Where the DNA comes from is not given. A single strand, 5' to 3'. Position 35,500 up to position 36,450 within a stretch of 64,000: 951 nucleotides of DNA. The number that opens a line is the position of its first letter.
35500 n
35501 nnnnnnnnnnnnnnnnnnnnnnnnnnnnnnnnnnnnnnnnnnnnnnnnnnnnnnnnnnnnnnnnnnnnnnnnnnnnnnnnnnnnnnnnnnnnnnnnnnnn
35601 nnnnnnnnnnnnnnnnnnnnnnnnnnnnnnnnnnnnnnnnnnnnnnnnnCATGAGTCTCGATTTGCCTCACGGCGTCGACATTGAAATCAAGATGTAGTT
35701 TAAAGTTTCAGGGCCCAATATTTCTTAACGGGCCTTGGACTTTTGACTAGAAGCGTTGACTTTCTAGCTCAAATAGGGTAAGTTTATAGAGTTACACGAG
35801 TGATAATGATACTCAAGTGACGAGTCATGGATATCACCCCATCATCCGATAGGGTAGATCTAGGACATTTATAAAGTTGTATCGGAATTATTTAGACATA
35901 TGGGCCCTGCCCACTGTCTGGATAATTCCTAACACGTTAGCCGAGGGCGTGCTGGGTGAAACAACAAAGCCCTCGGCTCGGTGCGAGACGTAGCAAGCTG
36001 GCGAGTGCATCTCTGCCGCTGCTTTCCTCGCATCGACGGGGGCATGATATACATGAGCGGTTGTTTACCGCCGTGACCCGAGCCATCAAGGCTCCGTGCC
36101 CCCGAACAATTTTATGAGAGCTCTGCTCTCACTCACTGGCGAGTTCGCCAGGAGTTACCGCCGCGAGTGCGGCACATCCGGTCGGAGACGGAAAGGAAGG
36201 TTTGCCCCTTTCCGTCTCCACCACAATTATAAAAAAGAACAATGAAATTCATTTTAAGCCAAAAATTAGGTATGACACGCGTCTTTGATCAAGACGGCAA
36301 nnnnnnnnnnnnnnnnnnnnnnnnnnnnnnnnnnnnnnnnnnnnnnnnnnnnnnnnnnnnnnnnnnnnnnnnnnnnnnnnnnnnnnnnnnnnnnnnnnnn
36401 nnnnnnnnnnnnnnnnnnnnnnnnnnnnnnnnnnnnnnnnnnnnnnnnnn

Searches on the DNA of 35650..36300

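Call 67: search_rna_families(source=window, start=35650, end=36300, threshold=evalue, max_evalue=1)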
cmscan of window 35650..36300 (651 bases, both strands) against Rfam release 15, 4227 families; matches with E-value up to 1: 1.
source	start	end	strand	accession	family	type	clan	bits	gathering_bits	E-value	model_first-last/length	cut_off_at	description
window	35931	35976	-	RF01687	Acido-Lenti-1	Gene; sRNA;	-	15.9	37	0.5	1-46/46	no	Acido-Lenti-1 RNA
